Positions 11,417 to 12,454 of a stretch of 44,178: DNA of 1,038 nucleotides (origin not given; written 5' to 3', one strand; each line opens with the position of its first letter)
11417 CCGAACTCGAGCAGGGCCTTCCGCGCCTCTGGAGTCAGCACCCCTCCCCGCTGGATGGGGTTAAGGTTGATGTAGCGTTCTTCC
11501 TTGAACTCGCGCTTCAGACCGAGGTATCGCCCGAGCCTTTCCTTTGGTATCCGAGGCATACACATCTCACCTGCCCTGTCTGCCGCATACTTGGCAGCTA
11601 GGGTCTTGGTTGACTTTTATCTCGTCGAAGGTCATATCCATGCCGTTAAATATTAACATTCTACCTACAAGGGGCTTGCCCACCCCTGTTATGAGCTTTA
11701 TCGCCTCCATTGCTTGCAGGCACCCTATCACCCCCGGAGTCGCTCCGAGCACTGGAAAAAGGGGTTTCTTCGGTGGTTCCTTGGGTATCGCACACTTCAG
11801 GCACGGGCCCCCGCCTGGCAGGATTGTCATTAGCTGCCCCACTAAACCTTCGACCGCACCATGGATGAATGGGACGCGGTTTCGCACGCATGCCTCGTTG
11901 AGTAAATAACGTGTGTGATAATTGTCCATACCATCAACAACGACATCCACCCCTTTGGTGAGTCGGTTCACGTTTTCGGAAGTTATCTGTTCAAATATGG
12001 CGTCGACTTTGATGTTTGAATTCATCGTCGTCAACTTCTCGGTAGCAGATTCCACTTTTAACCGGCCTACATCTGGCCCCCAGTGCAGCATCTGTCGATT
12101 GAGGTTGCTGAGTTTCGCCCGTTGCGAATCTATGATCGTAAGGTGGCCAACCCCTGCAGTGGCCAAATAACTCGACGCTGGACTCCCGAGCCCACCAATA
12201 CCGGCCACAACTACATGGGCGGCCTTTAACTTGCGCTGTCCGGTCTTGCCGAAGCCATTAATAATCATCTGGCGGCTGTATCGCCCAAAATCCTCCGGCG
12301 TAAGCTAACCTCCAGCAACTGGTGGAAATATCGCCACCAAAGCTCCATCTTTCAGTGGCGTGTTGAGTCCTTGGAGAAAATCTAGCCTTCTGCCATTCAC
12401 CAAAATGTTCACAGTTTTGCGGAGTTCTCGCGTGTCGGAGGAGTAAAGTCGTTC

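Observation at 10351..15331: Ubiquitin-like protein and E1 embedded between sulfide-assimilation genes and SepCysS: candidate protein-thiocarboxylate route to Cys-tRNA and/or homocysteine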

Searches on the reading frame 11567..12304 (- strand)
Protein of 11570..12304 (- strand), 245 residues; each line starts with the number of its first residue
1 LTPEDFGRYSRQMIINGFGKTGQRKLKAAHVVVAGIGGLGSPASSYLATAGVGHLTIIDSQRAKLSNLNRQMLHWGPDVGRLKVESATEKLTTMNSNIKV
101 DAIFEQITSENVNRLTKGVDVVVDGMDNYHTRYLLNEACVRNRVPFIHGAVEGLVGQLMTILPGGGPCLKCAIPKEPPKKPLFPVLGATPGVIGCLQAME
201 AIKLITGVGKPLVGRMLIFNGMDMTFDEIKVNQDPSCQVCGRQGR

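Call 3: search_protein_families(library=pfam, proteins=[window:11567-12268:-])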
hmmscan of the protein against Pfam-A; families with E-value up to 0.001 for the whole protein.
window:11567-12268:- (233 aa): 2 families
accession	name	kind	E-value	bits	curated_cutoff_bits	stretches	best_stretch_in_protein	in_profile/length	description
PF00899.27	ThiF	-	2.6e-70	236.7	28.1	1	3-227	7-238/238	ThiF family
PF03435.24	Sacchrp_dh_NADP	-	0.00021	22.1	25.1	0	19-138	1-99/129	Saccharopine dehydrogenase NADP binding domain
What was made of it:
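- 11567..12268 (-): ThiF/MoeB/UbaA-type E1 adenylyltransferase, no rhodanese domain, two zinc CxxC pairs. PF00899 at 236.7 bits (call 3).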

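Call 4: search_protein_families(library=ncbifam, proteins=[window:11567-12268:-])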
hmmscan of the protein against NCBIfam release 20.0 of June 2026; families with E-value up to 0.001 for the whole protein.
window:11567-12268:- (233 aa): 23 families
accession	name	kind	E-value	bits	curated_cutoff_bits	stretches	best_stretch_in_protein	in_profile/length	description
NF006444.0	PRK08762.1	equivalog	2.6e-80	269.9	449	1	3-230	134-369/387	molybdopterin-synthase adenylyltransferase MoeB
NF006204.0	PRK08328.1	equivalog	2e-71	240.3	339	1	4-217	15-229/231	hypothetical protein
NF004281.0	PRK05690.1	subfamily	2.4e-69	233.4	266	1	2-229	18-249/250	molybdopterin-synthase adenylyltransferase MoeB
NF047750.1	SAMPActivE1UbaA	equivalog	1.2e-67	228.1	450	1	2-231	18-251/270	SAMP-activating enzyme E1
TIGR02356.1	adenyl_thiF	equivalog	1.5e-61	207.4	275.25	1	2-193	7-203/203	thiazole biosynthesis adenylyltransferase ThiF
NF005646.0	PRK07411.1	equivalog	5.7e-57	193.6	633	1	2-228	24-255/390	molybdopterin-synthase adenylyltransferase MoeB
NF005902.0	PRK07878.1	equivalog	1e-56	192.6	647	1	1-226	27-261/392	adenylyltransferase/sulfurtransferase MoeZ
TIGR02355.1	moeB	equivalog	1.1e-55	188.6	376.55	1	2-228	10-240/240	molybdopterin-synthase adenylyltransferase MoeB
NF004111.0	PRK05600.1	equivalog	4.5e-52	177.4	437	1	3-227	28-260/371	ThiF family adenylyltransferase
NF009123.0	PRK12475.1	subfamily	1.9e-41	142.4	510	1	4-231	12-246/338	MoeB/ThiF family adenylyltransferase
NF006395.0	PRK08644.1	equivalog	5e-29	101.5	159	1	4-130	18-143/215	sulfur carrier protein ThiS adenylyltransferase ThiF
TIGR02354.1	thiF_fam2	equivalog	5.4e-23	81.9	152.2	1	12-130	17-134/200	thiamine biosynthesis protein ThiF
NF006077.0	PRK08223.1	equivalog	5.4e-23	81.4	266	1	8-153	20-167/296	hypothetical protein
NF011696.0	PRK15116.1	equivalog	1.3e-21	77.4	304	1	6-138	20-153/268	tRNA cyclic N6-threonylcarbamoyladenosine(37) synthase TcdA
NF011424.0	PRK14851.1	subfamily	2.2e-16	59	1170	1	6-136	33-165/679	hypothetical protein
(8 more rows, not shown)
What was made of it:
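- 11567..12268 (-): All NCBIfam equivalog models score below cut-off (call 4).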

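Call 19: find_encoding_contigs(protein=window:11567-12268:-, flank=10000, max_places=6)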
Protein window:11567-12268:- (233 aa): 3 contigs read that carry it; 2 places shown.
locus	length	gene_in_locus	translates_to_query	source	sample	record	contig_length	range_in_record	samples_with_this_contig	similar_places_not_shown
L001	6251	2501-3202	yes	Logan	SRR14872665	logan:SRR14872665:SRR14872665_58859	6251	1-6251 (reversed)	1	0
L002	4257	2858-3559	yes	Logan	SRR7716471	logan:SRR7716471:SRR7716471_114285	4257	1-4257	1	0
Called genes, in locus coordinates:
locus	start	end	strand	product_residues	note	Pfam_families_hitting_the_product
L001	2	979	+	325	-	?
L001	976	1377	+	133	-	PF09383:NIL, PF13534:Fer4_17 (faint), PF13237:Fer4_10, PF14697:Fer4_21, PF00037:Fer4 (weak), PF12838:Fer4_7, PF13187:Fer4_9 (weak), PF00037:Fer4, +6 more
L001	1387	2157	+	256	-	PF27030:AbpE_bact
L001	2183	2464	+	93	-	PF02597:ThiS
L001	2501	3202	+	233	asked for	PF00899:ThiF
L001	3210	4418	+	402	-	PF00155:Aminotran_1_2, PF01041:DegT_DnrJ_EryC1, PF01212:Beta_elim_lyase (weak), PF00266:Aminotran_5, PF05889:SepSecS, PF00282:Pyridoxal_deC (weak)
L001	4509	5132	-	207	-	PF00009:GTP_EFTU (faint), PF00350:Dynamin_N (faint), PF01926:MMR_HSR1, PF02421:FeoB_N, PF03193:RsgA_GTPase (faint)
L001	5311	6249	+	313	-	?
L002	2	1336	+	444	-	?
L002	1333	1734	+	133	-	PF09383:NIL, PF13534:Fer4_17 (faint), PF13237:Fer4_10, PF14697:Fer4_21, PF00037:Fer4 (weak), PF12838:Fer4_7, PF13187:Fer4_9 (weak), PF00037:Fer4, +6 more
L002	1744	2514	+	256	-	PF27030:AbpE_bact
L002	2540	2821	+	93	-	PF02597:ThiS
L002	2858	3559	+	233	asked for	PF00899:ThiF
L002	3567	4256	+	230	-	?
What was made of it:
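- On COG2122 / UPF0280 (MA1715-like): PF27030 hits orthologues (call 19).
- Checked: PF27030 is precomputed on identical orthologues (call 19).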

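Call 20: find_homologous_proteins(query=window:11567-12268:-, max_evalue=1e-30)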
Query window:11567-12268:- (233 aa): 7630 proteins with E <= 1e-30 among 8000 candidates; the best 120 are listed.
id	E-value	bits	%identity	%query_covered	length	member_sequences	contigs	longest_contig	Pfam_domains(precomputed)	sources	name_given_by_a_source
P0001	6.8e-152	521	100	100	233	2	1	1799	PF00899.28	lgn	-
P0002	2.9e-148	510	97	100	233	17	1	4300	PF00899.28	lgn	-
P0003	3.8e-148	509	97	100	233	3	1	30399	PF00899.28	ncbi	-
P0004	8.7e-145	498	94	100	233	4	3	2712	PF00899.28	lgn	-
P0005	1.2e-138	478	91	100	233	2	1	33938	PF00899.28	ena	-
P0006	2.7e-138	477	91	100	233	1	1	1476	PF00899.28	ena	-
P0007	2.7e-137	474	91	100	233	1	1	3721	PF00899.28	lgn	-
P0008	9.2e-136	469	89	100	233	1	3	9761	PF00899.28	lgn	-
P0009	4.6e-133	460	86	100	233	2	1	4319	PF00899.28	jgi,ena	-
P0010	4.3e-132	457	85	100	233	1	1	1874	PF00899.28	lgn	-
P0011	3.0e-124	431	80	100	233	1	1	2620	PF00899.28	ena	-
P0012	3.4e-123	428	80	100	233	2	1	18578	PF00899.28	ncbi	-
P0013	3.6e-123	427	80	100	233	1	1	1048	PF00899.28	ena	-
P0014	2.1e-122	425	81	99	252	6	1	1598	PF00899.28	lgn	-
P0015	4.6e-119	414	79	100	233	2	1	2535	PF00899.28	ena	-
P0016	8.1e-118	410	79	100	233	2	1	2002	PF00899.28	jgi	-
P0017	1.0e-117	410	77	99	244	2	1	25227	PF00899.28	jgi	jgi:adenylyltransferase/sulfurtransferase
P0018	6.2e-117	407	77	100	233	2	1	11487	PF00899.28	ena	-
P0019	1.3e-115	403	78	100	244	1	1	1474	PF00899.28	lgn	-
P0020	7.9e-115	400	76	100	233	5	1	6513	PF00899.28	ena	-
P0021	3.3e-113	395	75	100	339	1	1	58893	PF02597.27,PF00899.28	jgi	jgi:adenylyltransferase/sulfurtransferase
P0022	6.4e-113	394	75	99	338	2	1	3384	PF02597.27,PF00899.28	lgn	-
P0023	1.2e-112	393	73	100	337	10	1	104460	PF02597.27,PF00899.28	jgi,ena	-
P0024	1.6e-112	393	75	100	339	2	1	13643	PF02597.27,PF00899.28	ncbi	-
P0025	9.0e-112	390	73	100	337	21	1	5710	PF02597.27,PF00899.28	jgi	jgi:adenylyltransferase/sulfurtransferase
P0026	1.1e-111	390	74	100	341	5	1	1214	PF02597.27,PF00899.28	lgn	-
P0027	1.4e-111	390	73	100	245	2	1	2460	PF00899.28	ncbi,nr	ncbi:MAG: HesA/MoeB/ThiF family protein [Hadesarchaea archaeon]|nr:HesA/MoeB/ThiF family protein [Ha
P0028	7.9e-111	387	79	91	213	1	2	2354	PF00899.28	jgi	-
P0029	1.1e-110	387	73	100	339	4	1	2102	PF02597.27,PF00899.28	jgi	jgi:adenylyltransferase/sulfurtransferase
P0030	1.3e-110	386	80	92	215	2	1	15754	PF00899.28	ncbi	-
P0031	1.4e-110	386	78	91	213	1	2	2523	PF00899.28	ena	-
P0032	1.4e-110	386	73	99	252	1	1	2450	PF00899.28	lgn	-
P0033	1.6e-110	386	74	100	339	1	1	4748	PF02597.27,PF00899.28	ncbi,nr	ncbi:MAG: MoaD family protein [Hadesarchaea archaeon]|nr:MoaD family protein [Hadesarchaea archaeon]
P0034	2.2e-110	386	73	100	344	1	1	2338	PF02597.27,PF00899.28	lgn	-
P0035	2.6e-110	385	73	99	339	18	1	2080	PF02597.27,PF00899.28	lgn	-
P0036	3.3e-110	385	80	90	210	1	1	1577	PF00899.28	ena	-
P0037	5.0e-110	385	74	100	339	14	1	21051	PF02597.27,PF00899.28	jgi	-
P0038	1.5e-109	383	72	99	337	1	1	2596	PF02597.27,PF00899.28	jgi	jgi:adenylyltransferase/sulfurtransferase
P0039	5.4e-109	381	72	98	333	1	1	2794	PF02597.27,PF00899.28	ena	-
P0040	5.6e-109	381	72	100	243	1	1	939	PF00899.28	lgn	-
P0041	9.2e-109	380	71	100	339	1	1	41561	PF02597.27,PF00899.28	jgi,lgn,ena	-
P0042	1.1e-108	380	71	100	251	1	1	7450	PF00899.28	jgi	-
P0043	1.6e-108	380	70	100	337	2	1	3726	PF02597.27,PF00899.28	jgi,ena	-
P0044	2.0e-108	379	72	98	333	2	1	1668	PF02597.27,PF00899.28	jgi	-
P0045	2.2e-108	379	72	100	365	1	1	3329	PF02597.27,PF00899.28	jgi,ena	-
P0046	2.7e-108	379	71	99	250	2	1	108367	PF00899.28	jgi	jgi:adenylyltransferase/sulfurtransferase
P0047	4.5e-108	378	71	100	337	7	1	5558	PF02597.27,PF00899.28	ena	-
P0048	5.2e-108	378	77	92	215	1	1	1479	PF00899.28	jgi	jgi:adenylyltransferase/sulfurtransferase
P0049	5.3e-108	378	74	97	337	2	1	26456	PF02597.27,PF00899.28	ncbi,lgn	-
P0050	9.7e-108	377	71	99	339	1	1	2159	PF02597.27,PF00899.28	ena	-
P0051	1.2e-107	377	71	100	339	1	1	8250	PF02597.27,PF00899.28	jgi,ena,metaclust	metaclust:\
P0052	1.2e-107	377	77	92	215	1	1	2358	PF00899.28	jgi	jgi:adenylyltransferase/sulfurtransferase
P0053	1.8e-107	376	77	91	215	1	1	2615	PF00899.28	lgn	-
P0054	2.0e-107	376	71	99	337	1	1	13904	PF02597.27,PF00899.28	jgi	jgi:adenylyltransferase/sulfurtransferase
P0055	7.2e-107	374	70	100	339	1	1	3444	PF02597.27,PF00899.28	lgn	-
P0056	1.2e-106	373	71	98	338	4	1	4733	PF02597.27,PF00899.28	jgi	-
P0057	1.4e-106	373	72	98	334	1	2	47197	PF02597.27,PF00899.28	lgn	-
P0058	1.8e-106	373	70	98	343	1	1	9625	PF02597.27,PF00899.28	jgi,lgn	jgi:adenylyltransferase/sulfurtransferase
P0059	2.0e-106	373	68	99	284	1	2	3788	PF00899.28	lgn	-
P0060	2.6e-106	372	77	90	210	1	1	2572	PF00899.28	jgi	jgi:molybdopterin/thiamine biosynthesis adenylyltransferase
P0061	3.1e-106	372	71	98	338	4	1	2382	PF02597.27,PF00899.28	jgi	-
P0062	3.9e-106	372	71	98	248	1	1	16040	PF00899.28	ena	-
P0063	5.5e-106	371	71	98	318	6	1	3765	PF02597.27,PF00899.28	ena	-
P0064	5.8e-106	371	72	98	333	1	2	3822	PF02597.27,PF00899.28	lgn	-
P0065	7.6e-106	371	70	99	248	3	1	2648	PF00899.28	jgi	-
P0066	1.2e-105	370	69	99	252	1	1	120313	PF00899.28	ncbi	-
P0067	1.7e-105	370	72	98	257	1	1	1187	PF00899.28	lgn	-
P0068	1.9e-105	370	69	99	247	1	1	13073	PF00899.28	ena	-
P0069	1.9e-105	370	69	97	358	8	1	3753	PF02597.27,PF00899.28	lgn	-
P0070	2.0e-105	369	71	98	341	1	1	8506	PF02597.27,PF00899.28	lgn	-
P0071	2.2e-105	369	71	98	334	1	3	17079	PF02597.27,PF00899.28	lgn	-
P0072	4.4e-105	368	68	98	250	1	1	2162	PF00899.28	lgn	-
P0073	7.5e-105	368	69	98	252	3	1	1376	PF00899.28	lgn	-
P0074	7.8e-105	368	73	97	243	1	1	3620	PF00899.28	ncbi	-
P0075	8.2e-105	367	72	97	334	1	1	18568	PF02597.27,PF00899.28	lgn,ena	-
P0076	1.2e-104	367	71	98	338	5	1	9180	PF02597.27,PF00899.28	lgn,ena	-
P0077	1.4e-104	367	70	98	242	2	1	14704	PF00899.28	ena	-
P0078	1.5e-104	367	72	97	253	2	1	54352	PF00899.28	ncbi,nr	ncbi:MAG: adenylyltransferase [Hadesarchaea archaeon DG-33-1]|nr:MAG: adenylyltransferase [Hadesarch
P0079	3.1e-104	366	72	97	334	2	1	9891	PF02597.27,PF00899.28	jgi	-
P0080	4.0e-104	365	69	97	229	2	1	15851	PF00899.28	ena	-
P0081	4.9e-104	365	71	98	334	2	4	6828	PF02597.27,PF00899.28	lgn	-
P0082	8.9e-104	364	66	99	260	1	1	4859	PF00899.28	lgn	-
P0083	9.0e-104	364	69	97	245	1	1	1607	PF00899.28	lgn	-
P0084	2.0e-103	363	69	100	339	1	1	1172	PF02597.27,PF00899.28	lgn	-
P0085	4.5e-103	362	67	98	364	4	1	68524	PF02597.27,PF00899.28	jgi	jgi:adenylyltransferase/sulfurtransferase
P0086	6.1e-103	361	67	98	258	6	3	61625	PF00899.28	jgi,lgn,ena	-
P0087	1.3e-102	360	69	98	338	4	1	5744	PF02597.27,PF00899.28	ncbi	-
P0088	2.1e-102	360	68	98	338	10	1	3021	PF02597.27,PF00899.28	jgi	jgi:MoaD family protein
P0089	5.4e-102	358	66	99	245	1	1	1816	PF00899.28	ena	-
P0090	8.7e-102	358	67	97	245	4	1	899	PF00899.28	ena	-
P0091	1.1e-101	357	67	98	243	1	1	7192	PF00899.28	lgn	-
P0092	1.3e-100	354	68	98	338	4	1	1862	PF02597.27,PF00899.28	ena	-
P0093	3.2e-100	352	69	98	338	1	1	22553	PF02597.27,PF00899.28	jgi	jgi:adenylyltransferase/sulfurtransferase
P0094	4.2e-100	352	67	97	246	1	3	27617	PF00899.28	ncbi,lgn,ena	-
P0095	4.4e-100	352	67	98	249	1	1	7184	PF00899.28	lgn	-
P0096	6.7e-100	351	67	98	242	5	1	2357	PF00899.28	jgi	jgi:adenylyltransferase/sulfurtransferase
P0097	9.1e-100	351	64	98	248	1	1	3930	PF00899.28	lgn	-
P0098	1.9e-99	350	70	91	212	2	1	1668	PF00899.28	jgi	jgi:adenylyltransferase/sulfurtransferase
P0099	4.5e-99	349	66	98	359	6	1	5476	PF02597.27,PF00899.28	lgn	-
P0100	8.5e-99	348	65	98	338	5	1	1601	PF02597.27,PF00899.28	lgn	-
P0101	9.5e-99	348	68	97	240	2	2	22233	PF00899.28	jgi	-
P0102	1.3e-98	347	67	99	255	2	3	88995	PF00899.28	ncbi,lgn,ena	-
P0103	1.4e-98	347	63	98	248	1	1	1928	PF00899.28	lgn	-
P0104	1.6e-98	347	66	97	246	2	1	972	PF00899.28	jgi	jgi:molybdopterin/thiamine biosynthesis adenylyltransferase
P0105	2.0e-98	347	66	97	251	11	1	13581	PF00899.28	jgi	-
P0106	6.6e-98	345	75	86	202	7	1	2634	PF00899.28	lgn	-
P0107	3.9e-97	342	65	98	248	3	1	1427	PF00899.28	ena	-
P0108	4.1e-97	342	68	97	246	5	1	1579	PF00899.28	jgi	jgi:adenylyltransferase/sulfurtransferase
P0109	2.7e-96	340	62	99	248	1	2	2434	PF00899.28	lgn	-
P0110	3.3e-96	339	62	100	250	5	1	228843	PF00899.28,PF03435.25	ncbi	-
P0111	4.3e-96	339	66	98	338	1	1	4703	PF02597.27,PF00899.28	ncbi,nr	ncbi:MAG: MoaD family protein [Hadesarchaea archaeon]|nr:MoaD family protein [Hadesarchaea archaeon]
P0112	4.9e-94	332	62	98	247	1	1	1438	PF00899.28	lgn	-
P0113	1.1e-93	331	62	98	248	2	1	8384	PF00899.28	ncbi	ncbi:MAG: HesA/MoeB/ThiF family protein [Candidatus Hadarchaeales archaeon]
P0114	2.5e-90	320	60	99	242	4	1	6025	PF00899.28,PF03435.25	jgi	jgi:adenylyltransferase/sulfurtransferase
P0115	4.0e-90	319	62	98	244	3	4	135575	PF00899.28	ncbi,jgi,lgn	ncbi:MAG: HesA/MoeB/ThiF family protein [Candidatus Hadarchaeales archaeon]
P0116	1.7e-89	317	60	99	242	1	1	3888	PF00899.28,PF03435.25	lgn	-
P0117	3.1e-89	316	63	98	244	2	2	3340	PF00899.28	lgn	-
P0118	4.3e-89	316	59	99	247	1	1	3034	PF00899.28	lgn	-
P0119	3.0e-88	313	58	99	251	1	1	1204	PF00899.28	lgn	-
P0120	4.9e-87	309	59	99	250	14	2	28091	PF00899.28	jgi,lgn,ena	jgi:adenylyltransferase/sulfurtransferase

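Call 21: find_encoding_contigs(protein=P0003, flank=10000, max_places=2)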
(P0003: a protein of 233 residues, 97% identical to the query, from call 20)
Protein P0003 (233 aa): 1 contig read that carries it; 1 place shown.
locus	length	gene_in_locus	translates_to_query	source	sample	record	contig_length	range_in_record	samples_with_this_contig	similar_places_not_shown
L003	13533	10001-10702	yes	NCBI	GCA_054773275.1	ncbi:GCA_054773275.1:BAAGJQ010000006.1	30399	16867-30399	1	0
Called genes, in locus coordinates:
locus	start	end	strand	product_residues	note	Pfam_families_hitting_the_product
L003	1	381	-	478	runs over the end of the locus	PF14691:Fer4_20, PF02826:2-Hacid_dh_C (faint), PF00070:Pyr_redox (faint), PF01134:GIDA (faint), PF07992:Pyr_redox_2, PF12831:FAD_oxidored (weak), PF13450:NAD_binding_8, PF13738:Pyr_redox_3 (weak), +8 more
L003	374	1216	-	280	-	PF00175:NAD_binding_1 (weak), PF10418:DHODB_Fe-S_bind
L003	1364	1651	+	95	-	-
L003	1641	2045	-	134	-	PF01877:RNA_binding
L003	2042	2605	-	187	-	PF13238:AAA_18, PF13207:AAA_17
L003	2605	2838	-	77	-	PF01037:AsnC_trans_reg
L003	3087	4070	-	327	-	PF01946:Thi4 (weak), PF03486:HI0933_like (faint), PF07992:Pyr_redox_2, PF00890:FAD_binding_2 (faint), PF01134:GIDA (faint), PF12831:FAD_oxidored (weak), PF13738:Pyr_redox_3, PF00070:Pyr_redox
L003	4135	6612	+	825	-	PF00403:HMA, PF08282:Hydrolase_3 (faint), PF00122:E1-E2_ATPase, PF00702:Hydrolase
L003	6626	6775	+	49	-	PF04945:YHS, PF24273:TRASH_HVO_1752_C (weak)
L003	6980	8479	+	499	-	PF01837:HcyBio, PF00571:CBS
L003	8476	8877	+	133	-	PF09383:NIL, PF13534:Fer4_17 (faint), PF13237:Fer4_10, PF14697:Fer4_21, PF00037:Fer4 (weak), PF12838:Fer4_7, PF13187:Fer4_9 (weak), PF00037:Fer4, +6 more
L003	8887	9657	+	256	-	PF27030:AbpE_bact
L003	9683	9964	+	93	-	PF02597:ThiS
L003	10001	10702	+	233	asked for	PF00899:ThiF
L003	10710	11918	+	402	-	PF00155:Aminotran_1_2, PF01041:DegT_DnrJ_EryC1, PF01212:Beta_elim_lyase (weak), PF00266:Aminotran_5, PF05889:SepSecS, PF00282:Pyridoxal_deC (weak)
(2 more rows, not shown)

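Call 22: find_encoding_contigs(protein=P0023, flank=10000, max_places=2)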
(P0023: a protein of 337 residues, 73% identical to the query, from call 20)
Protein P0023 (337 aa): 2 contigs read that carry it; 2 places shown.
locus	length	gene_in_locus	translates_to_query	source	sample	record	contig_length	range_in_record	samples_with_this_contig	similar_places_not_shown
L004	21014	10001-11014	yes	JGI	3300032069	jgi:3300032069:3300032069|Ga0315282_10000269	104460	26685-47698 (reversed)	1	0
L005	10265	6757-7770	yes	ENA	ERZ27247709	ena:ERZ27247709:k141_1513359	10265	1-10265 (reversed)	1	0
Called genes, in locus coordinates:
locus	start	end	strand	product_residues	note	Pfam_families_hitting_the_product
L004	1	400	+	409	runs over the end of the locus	PF00696:AA_kinase, PF13840:ACT_7, PF01842:ACT (faint), PF22468:ACT_9, PF13840:ACT_7 (weak)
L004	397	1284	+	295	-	PF00701:DHDPS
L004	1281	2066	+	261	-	PF01113:DapB_N, PF05173:DapB_C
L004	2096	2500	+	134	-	PF03013:Pyr_excise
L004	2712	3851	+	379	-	PF01118:Semialdhyde_dh, PF02774:Semialdhyde_dhC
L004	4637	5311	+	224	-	PF02568:ThiI, PF06508:QueC (faint)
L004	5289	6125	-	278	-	PF20565:DUF6775, PF22529:DUF7001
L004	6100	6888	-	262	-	PF01946:Thi4, PF00890:FAD_binding_2 (weak), PF01266:DAO (weak), PF01494:FAD_binding_3, PF03486:HI0933_like, PF07992:Pyr_redox_2 (weak), PF12831:FAD_oxidored, PF13450:NAD_binding_8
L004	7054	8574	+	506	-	PF01837:HcyBio, PF00571:CBS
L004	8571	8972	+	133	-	PF09383:NIL, PF12838:Fer4_7 (weak), PF13237:Fer4_10, PF14697:Fer4_21, PF00037:Fer4 (weak), PF12838:Fer4_7, PF13187:Fer4_9 (weak), PF00037:Fer4, +5 more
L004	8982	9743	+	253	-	PF27030:AbpE_bact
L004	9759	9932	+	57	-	-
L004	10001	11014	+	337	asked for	PF02597:ThiS, PF00899:ThiF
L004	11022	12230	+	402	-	PF05889:SepSecS, PF00155:Aminotran_1_2, PF00266:Aminotran_5, PF01041:DegT_DnrJ_EryC1, PF01212:Beta_elim_lyase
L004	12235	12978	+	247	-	PF02463:SMC_N (faint), PF00005:ABC_tran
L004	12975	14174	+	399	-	PF01458:SUFBD_core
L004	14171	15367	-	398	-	PF00753:Lactamase_B, PF19583:ODP, PF00258:Flavodoxin_1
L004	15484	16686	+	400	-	PF01924:HypD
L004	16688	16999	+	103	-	PF01455:HupF_HypC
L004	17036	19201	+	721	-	PF00403:HMA, PF00122:E1-E2_ATPase, PF00702:Hydrolase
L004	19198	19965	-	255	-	PF02540:NAD_synthase, PF00733:Asn_synthase, PF06508:QueC (weak)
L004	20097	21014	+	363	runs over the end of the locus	-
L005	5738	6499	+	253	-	PF27030:AbpE_bact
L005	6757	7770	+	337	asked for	PF02597:ThiS, PF00899:ThiF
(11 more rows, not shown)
